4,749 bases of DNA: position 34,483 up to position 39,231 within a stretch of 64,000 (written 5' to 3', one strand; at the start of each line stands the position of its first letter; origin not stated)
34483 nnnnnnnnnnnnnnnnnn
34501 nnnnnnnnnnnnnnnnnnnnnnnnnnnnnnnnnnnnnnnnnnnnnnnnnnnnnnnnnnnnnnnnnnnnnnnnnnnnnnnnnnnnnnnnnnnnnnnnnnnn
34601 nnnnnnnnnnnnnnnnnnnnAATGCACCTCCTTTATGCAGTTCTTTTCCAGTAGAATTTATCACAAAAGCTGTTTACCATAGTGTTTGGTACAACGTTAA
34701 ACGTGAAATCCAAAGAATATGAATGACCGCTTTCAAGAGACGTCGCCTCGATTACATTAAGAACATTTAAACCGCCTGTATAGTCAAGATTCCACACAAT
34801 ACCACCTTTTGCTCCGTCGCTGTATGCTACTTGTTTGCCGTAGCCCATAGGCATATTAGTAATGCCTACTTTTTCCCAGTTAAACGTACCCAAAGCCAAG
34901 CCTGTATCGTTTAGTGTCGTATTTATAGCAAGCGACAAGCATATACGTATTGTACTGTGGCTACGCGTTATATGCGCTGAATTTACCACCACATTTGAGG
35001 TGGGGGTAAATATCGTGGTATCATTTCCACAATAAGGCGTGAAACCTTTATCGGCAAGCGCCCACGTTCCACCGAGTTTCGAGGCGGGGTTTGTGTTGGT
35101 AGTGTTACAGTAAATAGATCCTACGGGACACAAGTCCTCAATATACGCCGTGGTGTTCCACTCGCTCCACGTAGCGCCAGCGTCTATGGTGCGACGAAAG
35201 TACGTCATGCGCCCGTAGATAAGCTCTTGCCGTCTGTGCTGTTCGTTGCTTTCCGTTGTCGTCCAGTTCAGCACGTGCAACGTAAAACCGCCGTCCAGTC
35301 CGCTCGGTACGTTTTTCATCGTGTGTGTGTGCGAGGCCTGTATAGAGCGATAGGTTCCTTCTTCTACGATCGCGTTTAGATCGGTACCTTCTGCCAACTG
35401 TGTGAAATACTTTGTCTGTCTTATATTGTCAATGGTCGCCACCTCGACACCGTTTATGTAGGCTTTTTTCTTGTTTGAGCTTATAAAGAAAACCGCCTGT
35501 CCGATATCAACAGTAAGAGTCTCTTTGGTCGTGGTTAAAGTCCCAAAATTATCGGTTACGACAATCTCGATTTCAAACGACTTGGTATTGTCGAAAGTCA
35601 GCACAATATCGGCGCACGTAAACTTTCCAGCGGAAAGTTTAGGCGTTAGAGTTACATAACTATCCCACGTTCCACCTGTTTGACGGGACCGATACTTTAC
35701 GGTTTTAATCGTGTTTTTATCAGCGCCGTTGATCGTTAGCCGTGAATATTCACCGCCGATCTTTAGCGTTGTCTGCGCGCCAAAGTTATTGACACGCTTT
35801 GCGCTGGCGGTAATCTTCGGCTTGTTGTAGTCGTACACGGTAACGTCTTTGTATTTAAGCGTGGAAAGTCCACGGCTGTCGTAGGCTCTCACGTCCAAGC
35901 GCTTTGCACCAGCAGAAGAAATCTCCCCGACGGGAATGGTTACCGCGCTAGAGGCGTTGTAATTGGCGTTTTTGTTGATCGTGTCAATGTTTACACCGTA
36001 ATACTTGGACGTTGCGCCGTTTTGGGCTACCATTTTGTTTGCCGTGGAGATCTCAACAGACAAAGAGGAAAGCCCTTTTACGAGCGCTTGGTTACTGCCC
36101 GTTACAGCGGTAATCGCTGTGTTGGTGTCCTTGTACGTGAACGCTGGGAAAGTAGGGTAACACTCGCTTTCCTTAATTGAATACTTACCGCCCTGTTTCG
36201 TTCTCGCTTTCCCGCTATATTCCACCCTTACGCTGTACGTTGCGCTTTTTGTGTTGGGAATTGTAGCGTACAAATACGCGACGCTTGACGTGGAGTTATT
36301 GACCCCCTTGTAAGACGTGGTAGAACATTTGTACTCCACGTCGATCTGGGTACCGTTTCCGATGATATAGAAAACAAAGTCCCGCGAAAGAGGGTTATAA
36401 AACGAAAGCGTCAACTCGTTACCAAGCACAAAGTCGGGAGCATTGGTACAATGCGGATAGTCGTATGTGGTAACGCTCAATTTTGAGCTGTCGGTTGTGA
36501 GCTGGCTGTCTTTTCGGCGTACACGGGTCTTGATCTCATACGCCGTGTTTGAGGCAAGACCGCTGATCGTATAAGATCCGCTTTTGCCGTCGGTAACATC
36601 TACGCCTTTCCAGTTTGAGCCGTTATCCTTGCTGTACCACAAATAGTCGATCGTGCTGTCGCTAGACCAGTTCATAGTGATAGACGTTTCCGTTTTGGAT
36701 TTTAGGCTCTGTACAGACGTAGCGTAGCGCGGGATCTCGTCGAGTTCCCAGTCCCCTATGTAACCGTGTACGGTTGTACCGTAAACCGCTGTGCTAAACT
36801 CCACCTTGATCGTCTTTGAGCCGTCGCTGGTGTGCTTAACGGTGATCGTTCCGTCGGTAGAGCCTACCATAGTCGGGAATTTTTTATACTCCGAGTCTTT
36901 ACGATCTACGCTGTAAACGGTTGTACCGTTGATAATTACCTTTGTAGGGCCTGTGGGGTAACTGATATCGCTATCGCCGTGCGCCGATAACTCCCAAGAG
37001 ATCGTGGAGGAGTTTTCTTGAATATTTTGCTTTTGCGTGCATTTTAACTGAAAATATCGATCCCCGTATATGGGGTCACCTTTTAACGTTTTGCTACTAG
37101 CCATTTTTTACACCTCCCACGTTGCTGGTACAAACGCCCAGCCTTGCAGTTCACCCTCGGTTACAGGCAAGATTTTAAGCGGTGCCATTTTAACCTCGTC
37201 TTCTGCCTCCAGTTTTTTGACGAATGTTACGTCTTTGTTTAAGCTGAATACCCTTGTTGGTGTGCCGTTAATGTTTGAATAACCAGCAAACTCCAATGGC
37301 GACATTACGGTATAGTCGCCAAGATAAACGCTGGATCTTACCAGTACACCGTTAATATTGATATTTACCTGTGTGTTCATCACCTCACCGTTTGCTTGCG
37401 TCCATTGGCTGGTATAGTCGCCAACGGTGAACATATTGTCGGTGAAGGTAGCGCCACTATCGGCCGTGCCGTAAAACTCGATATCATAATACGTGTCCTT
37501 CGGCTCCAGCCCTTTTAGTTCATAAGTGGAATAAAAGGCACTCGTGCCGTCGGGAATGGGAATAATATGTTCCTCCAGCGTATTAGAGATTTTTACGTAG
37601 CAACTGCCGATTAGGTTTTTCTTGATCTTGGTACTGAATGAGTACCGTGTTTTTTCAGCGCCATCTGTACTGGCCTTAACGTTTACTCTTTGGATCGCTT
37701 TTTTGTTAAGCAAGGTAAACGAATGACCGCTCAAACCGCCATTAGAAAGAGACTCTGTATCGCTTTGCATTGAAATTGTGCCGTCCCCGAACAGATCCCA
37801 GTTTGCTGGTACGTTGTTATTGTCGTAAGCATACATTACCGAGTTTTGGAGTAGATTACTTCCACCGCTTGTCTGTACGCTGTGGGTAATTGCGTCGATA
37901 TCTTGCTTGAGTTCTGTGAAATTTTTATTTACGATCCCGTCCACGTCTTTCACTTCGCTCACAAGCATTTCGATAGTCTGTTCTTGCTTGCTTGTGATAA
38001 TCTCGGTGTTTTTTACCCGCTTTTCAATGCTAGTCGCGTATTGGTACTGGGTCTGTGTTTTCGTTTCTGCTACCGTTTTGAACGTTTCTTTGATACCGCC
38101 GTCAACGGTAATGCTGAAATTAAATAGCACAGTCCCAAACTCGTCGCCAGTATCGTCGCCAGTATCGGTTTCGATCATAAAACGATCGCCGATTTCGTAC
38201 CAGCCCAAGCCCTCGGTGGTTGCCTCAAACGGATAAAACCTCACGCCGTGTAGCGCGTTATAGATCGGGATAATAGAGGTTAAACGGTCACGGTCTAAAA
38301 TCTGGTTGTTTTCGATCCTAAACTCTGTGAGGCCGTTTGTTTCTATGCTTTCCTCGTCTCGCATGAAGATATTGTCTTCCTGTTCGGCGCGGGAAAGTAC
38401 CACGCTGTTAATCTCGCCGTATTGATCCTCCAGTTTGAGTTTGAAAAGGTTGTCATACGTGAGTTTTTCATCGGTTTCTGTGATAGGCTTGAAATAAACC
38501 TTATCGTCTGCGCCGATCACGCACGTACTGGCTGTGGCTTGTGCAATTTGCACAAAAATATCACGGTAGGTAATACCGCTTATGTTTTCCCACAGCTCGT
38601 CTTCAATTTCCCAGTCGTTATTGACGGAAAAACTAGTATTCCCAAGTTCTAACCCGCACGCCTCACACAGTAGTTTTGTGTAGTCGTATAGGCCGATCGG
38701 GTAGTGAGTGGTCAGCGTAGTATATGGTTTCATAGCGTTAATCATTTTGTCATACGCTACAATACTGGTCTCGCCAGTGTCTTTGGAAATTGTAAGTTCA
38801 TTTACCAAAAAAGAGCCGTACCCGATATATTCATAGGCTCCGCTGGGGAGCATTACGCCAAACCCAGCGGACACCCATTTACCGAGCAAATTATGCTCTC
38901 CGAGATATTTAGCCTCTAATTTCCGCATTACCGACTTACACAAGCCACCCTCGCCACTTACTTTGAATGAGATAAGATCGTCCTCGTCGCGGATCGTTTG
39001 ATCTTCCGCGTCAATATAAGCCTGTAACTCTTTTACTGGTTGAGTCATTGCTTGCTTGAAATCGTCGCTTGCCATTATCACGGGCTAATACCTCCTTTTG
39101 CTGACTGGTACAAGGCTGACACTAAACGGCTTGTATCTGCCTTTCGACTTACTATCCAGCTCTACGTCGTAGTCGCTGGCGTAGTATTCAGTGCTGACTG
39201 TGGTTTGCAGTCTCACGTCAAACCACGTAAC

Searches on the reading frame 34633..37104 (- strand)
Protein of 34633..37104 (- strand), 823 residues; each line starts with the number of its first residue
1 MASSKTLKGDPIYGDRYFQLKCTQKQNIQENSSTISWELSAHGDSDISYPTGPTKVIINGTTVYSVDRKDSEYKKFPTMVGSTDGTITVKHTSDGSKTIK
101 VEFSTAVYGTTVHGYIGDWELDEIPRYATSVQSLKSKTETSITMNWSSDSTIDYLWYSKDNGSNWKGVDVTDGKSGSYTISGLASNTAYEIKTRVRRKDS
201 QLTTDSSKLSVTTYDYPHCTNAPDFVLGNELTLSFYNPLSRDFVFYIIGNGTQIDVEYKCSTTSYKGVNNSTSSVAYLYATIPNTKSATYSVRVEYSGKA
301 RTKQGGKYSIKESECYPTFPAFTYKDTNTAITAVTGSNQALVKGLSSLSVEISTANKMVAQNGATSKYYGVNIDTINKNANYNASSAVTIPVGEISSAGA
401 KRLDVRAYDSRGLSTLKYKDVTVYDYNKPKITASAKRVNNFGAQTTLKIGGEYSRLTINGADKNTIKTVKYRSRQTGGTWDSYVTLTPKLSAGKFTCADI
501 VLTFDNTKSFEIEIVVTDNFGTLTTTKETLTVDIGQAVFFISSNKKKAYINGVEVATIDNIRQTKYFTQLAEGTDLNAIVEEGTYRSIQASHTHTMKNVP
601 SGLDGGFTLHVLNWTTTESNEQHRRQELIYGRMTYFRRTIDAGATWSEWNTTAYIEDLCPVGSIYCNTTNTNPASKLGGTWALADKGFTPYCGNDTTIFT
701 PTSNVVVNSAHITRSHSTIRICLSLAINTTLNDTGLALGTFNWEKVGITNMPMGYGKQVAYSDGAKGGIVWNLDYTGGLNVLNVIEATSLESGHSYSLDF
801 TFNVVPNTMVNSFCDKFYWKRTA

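Call 35: search_protein_families(library=pfam, proteins=[window:34633-37104:-], max_evalue=0.00001)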
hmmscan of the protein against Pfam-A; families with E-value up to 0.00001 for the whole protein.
window:34633-37104:- (823 aa): 1 family
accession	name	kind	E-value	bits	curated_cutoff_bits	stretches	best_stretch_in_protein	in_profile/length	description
PF21939.1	Gp10_C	-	3.4e-06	28.5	27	1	659-699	6-50/139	Baseplate structural protein Gp10, C-terminal domain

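Call 75: search_protein_families(library=phrogs, proteins=[window:34633-37104:-], max_evalue=0.00001)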
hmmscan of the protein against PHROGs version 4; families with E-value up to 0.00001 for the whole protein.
window:34633-37104:- (823 aa): 4 families
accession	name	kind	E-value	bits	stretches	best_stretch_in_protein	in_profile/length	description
phrog_372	-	tail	1.1e-61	210.5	1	14-681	9-620/743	tail protein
phrog_18627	-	tail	1.9e-10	41.6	1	16-405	12-312/317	tail protein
phrog_6614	-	tail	1.9e-07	31.1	1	573-652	312-392/548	minor tail protein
phrog_3971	-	unknown function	2e-07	31.4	1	568-657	95-182/331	-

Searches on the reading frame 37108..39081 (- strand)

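Call 35: search_protein_families(library=pfam, proteins=[window:37108-39081:-], max_evalue=0.00001)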
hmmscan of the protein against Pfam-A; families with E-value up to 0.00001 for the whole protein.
window:37108-39081:- (657 aa): 0 families

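Call 75: search_protein_families(library=phrogs, proteins=[window:37108-39081:-], max_evalue=0.00001)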
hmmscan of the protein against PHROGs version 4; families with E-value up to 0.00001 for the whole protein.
window:37108-39081:- (657 aa): 4 families
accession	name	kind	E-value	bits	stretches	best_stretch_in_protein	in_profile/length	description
phrog_2929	-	tail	3.4e-36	125.1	1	372-653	1647-1937/1939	tail fiber protein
phrog_6613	-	tail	1.8e-29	103.3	1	389-652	992-1257/1260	tail protein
phrog_33923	-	unknown function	1.1e-20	73.2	1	532-652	2020-2139/2146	-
phrog_9680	-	moron, auxiliary metabolic gene and host takeover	8.2e-14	52.3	1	79-395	82-379/471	host range and adsorption protein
